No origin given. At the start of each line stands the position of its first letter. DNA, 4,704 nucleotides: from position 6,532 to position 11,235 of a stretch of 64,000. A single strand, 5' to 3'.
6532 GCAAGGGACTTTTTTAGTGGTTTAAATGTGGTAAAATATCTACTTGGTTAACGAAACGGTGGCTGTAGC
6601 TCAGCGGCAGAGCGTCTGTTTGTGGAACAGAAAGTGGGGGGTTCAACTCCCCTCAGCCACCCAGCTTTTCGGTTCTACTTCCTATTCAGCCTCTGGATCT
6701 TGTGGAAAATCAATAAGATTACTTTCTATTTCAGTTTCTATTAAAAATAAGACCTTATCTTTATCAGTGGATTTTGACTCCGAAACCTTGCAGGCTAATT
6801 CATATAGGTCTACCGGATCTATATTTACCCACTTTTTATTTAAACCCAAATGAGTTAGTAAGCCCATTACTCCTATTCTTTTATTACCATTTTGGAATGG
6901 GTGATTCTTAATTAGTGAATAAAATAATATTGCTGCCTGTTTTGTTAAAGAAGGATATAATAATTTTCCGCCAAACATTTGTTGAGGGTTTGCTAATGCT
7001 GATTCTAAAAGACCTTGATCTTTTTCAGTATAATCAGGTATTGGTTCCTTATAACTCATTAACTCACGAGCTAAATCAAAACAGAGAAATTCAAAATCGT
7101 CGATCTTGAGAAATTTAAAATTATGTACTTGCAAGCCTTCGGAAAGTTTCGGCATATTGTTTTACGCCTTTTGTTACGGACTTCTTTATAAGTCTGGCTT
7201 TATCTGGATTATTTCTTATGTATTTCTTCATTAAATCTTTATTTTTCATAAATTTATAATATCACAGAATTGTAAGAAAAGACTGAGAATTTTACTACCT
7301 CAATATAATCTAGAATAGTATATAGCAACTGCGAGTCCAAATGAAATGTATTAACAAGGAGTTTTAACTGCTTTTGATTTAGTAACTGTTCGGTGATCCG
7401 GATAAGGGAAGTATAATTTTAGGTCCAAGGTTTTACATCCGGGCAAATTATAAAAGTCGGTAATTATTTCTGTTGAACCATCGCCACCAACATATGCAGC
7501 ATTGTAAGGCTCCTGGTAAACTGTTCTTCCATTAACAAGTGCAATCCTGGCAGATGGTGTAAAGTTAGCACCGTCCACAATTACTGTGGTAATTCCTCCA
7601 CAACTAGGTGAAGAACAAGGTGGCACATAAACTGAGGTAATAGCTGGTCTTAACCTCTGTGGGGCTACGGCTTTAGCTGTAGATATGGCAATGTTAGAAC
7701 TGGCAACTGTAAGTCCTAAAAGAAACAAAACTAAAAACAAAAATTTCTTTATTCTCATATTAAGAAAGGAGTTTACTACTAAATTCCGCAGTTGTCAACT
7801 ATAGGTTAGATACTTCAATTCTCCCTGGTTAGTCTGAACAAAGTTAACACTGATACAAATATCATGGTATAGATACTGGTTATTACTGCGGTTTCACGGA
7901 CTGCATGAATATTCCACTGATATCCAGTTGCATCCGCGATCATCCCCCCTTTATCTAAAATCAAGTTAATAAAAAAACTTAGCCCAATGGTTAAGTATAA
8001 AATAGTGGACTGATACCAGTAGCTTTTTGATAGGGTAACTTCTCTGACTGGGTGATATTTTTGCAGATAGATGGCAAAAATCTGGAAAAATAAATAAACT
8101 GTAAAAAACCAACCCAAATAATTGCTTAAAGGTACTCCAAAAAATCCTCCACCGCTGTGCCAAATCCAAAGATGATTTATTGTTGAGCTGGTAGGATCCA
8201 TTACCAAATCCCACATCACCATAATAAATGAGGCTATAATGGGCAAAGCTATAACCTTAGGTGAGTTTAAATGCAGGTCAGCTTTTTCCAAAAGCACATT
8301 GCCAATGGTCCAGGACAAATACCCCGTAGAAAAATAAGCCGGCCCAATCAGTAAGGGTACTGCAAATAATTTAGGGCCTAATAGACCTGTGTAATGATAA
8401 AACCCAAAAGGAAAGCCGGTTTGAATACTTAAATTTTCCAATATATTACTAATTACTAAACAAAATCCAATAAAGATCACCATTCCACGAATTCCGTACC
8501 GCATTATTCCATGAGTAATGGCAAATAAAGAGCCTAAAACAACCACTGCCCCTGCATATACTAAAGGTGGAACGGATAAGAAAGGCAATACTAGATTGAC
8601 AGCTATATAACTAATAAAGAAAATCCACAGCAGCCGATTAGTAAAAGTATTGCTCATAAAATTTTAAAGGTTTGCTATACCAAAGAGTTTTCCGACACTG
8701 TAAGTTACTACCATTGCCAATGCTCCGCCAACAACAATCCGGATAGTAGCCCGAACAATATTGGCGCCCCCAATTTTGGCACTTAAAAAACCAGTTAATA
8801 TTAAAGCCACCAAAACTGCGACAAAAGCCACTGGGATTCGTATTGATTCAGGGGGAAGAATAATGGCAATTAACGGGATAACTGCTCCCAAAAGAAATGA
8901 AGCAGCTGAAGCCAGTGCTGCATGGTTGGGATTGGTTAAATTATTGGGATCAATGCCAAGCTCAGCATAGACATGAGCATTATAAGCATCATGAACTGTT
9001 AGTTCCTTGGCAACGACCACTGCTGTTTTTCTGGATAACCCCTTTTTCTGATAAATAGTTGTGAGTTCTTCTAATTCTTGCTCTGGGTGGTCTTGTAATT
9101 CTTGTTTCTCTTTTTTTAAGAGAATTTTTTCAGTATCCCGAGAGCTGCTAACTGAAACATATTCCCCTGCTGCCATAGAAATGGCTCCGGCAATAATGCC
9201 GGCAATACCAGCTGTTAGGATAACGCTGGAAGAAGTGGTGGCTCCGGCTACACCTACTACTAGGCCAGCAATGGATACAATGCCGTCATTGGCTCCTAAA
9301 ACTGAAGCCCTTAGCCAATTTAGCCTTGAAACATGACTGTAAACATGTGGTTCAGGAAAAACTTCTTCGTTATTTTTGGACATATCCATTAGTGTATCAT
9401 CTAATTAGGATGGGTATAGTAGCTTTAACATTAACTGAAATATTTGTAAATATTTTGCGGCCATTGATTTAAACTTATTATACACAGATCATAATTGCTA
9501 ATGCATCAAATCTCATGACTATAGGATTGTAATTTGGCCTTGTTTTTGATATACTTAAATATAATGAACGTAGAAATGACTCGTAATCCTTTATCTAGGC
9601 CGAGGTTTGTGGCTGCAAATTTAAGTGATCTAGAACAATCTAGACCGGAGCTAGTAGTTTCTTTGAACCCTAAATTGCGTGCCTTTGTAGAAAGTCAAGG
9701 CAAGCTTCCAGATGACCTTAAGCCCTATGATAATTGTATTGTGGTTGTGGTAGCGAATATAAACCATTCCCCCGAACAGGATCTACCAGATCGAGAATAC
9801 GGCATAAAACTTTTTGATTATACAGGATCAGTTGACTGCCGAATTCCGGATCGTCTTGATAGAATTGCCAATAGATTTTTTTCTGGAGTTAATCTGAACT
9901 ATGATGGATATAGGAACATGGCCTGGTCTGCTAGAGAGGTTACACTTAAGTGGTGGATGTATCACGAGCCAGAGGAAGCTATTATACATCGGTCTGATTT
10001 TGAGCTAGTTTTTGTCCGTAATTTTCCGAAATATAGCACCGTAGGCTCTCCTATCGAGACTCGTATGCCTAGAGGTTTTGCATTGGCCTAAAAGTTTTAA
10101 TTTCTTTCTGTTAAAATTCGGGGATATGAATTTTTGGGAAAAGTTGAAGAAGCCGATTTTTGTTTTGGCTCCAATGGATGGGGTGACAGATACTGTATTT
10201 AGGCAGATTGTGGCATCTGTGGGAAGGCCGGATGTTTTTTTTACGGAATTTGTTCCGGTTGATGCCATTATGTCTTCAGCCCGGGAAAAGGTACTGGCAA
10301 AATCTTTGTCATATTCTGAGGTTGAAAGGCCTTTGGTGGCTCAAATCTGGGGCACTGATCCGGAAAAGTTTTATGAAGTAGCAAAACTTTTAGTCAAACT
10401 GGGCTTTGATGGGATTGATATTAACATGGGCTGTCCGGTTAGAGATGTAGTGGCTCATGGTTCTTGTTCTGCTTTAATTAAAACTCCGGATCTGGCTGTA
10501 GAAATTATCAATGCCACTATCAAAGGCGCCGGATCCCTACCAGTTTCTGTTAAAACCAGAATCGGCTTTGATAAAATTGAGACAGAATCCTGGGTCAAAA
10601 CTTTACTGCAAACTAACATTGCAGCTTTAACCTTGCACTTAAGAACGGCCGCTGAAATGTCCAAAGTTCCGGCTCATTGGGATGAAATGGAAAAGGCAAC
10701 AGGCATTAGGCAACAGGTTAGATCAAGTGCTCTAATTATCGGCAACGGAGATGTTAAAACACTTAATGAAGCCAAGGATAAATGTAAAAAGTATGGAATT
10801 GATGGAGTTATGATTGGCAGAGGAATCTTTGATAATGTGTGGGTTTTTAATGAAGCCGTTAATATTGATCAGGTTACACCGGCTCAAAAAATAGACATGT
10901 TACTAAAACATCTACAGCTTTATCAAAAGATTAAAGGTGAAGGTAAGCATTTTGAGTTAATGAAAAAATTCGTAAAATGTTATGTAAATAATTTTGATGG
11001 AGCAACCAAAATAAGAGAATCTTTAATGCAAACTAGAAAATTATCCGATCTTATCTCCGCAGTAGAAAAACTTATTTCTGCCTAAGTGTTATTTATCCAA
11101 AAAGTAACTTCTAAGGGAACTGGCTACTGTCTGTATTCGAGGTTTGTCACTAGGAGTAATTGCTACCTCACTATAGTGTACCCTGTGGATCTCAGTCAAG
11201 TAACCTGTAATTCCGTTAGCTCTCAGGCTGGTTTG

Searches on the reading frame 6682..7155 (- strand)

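Call 115: search_protein_families(library=pfam, proteins=[window:6682-7155:-], max_evalue=0.0001)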
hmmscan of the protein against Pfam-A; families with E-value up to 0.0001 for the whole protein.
window:6682-7155:- (157 aa): 1 family
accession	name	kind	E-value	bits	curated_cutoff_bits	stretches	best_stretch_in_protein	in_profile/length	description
PF02661.23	Fic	-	2.8e-14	54.1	24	1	28-99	10-89/93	Fic/DOC family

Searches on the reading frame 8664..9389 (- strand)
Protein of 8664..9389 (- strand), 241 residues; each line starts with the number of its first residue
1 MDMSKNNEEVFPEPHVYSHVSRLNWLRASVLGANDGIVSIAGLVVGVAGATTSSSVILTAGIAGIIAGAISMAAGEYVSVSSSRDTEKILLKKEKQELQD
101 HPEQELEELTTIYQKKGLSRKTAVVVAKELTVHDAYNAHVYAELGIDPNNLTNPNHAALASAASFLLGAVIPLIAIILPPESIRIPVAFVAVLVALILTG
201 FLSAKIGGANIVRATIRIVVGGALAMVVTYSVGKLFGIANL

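Call 115: search_protein_families(library=pfam, proteins=[window:8664-9389:-], max_evalue=0.0001)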
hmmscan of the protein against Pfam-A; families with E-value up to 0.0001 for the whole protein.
window:8664-9389:- (241 aa): 1 family
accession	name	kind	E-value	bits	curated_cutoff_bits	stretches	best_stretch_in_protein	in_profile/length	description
PF01988.24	VIT1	-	4e-69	233.1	28.1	1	26-234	1-214/214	VIT family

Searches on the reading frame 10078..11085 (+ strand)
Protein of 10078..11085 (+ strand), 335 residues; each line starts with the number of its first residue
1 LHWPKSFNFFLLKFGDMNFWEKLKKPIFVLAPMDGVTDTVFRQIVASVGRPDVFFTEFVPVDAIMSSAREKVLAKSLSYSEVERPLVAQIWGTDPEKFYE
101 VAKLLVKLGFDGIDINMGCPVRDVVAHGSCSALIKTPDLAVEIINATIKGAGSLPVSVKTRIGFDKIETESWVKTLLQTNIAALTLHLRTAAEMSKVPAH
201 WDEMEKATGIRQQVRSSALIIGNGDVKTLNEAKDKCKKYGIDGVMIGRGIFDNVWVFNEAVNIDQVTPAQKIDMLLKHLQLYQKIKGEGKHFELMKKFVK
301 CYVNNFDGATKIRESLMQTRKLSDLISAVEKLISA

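Call 115: search_protein_families(library=pfam, proteins=[window:10078-11085:+], max_evalue=0.0001)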
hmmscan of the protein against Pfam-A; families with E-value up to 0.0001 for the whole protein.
window:10078-11085:+ (335 aa): 1 family
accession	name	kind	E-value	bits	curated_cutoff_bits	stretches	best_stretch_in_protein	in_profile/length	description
PF01207.24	Dus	-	3.6e-59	200.8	20.4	1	30-325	2-298/311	Dihydrouridine synthase (Dus)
